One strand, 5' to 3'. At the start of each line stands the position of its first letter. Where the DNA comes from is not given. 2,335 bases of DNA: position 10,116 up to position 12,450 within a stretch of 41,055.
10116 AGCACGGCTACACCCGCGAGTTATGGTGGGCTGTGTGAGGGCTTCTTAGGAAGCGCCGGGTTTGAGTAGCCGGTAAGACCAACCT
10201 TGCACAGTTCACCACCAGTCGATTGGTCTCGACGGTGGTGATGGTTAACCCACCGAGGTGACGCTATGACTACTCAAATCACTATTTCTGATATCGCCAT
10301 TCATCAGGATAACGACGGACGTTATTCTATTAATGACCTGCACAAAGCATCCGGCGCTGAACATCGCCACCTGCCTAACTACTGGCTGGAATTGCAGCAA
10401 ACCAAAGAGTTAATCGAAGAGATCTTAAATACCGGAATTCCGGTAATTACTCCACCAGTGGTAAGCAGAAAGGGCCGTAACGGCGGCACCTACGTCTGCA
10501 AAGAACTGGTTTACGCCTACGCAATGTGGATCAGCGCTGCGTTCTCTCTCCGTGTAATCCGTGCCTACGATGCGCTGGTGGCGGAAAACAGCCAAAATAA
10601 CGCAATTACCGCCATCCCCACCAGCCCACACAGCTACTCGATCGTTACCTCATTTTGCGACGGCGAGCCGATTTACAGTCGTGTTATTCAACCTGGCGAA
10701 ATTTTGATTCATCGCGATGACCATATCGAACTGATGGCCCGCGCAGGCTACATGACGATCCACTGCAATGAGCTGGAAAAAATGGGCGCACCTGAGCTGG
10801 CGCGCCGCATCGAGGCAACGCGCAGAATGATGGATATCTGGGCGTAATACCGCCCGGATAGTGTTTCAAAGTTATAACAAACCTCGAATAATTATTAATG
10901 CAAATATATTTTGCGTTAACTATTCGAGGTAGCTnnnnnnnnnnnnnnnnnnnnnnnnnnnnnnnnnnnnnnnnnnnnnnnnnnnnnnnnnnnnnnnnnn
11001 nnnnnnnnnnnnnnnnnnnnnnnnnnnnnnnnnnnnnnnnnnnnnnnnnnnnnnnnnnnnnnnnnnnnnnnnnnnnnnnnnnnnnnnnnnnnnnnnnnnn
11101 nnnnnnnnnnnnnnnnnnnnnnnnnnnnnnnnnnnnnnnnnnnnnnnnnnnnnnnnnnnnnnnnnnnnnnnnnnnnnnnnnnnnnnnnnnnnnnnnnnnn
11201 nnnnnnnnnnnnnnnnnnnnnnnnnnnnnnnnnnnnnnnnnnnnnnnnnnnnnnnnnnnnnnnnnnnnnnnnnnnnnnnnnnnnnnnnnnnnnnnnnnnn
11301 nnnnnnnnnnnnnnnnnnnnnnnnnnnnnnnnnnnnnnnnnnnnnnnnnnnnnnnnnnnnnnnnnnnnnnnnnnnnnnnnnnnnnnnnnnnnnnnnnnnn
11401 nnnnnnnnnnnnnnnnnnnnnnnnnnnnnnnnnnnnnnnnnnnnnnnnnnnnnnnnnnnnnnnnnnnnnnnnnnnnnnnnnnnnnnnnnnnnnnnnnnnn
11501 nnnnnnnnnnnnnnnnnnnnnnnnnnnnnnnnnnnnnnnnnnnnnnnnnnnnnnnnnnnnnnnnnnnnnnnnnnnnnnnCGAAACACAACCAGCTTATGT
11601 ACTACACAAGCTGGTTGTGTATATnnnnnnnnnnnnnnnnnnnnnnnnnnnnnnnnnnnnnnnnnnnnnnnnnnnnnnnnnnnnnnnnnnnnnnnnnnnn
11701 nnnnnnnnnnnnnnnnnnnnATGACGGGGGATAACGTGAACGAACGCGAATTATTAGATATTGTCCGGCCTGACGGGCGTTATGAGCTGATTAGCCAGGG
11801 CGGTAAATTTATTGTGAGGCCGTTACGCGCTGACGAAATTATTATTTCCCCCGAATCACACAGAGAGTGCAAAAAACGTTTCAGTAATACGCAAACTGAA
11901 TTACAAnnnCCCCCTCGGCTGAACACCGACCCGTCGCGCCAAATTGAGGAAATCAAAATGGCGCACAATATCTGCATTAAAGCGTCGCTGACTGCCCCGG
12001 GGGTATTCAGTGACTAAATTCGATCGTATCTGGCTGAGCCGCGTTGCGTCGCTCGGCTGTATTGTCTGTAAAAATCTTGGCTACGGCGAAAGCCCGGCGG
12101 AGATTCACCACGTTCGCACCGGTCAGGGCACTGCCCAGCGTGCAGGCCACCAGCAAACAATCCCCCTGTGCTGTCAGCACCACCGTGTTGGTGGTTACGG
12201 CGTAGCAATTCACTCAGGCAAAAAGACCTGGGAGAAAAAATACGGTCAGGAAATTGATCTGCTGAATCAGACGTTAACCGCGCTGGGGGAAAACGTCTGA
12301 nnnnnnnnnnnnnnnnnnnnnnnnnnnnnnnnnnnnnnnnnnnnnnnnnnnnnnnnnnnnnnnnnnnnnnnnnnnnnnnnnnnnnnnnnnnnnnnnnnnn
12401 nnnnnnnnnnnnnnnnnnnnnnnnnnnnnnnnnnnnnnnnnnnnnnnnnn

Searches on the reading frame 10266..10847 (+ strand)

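Call 80: search_protein_families(library=phrogs, proteins=[window:10266-10847:+], max_evalue=0.001)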
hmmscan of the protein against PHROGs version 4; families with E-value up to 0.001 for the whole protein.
window:10266-10847:+ (193 aa): 10 families
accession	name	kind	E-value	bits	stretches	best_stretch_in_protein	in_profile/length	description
phrog_2812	-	unknown function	5.3e-47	161.7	1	5-116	5-116/288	-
phrog_129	-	transcription regulation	1.6e-45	157.1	1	2-113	3-117/273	transcriptional regulator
phrog_8274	-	unknown function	5.9e-24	86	1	3-107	3-111/354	-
phrog_18199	-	unknown function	3.9e-21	75.5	1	1-56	1-56/68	-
phrog_1136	-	unknown function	7.7e-09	36.6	1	30-111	28-110/244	-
phrog_2127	-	transcription regulation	1.3e-08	36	1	12-112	17-124/313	anti-repressor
phrog_6095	-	lysis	1.4e-07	32.4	1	21-99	29-104/217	amidase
phrog_63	-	transcription regulation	0.0002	21.8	1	5-119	116-228/431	anti-repressor Ant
phrog_37976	-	DNA, RNA and nucleotide metabolism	0.00032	21.4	1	87-113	1-27/224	DNA binding protein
phrog_10441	-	unknown function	0.00033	22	1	64-112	7-55/126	-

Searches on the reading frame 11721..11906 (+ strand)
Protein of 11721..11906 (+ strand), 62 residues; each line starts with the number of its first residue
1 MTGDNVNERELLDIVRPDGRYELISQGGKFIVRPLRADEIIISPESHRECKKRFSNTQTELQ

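Call 66: search_protein_families(library=phrogs, proteins=[window:11721-11906:+], max_evalue=0.01)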
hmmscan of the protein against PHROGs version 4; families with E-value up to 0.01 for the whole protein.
seq(62 aa): 1 family
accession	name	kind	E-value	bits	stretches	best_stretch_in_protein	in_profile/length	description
phrog_34610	-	unknown function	1.1e-07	32.3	1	6-55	10-60/64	-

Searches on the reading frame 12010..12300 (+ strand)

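Call 66: search_protein_families(library=phrogs, proteins=[window:12010-12300:+], max_evalue=0.01)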
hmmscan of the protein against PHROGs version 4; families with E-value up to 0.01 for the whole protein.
window:12010-12300:+ (96 aa): 7 families
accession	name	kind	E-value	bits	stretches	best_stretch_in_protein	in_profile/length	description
phrog_1588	-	unknown function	4.2e-37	127.9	1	1-94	23-115/132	-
phrog_96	-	DNA, RNA and nucleotide metabolism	1.6e-06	28.7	1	8-90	252-325/334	HNH endonuclease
phrog_7566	-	unknown function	0.0007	20.8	1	17-81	15-76/96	-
phrog_18962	-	unknown function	0.00073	20.4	1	8-63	57-108/166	-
phrog_2321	-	DNA, RNA and nucleotide metabolism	0.0016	19.3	1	10-59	89-135/186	Ref-like RecA filament endonuclease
phrog_8048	-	DNA, RNA and nucleotide metabolism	0.0016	18.7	1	16-62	178-226/273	HNH endonuclease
phrog_23141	-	unknown function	0.005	17.8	1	33-85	10-57/71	-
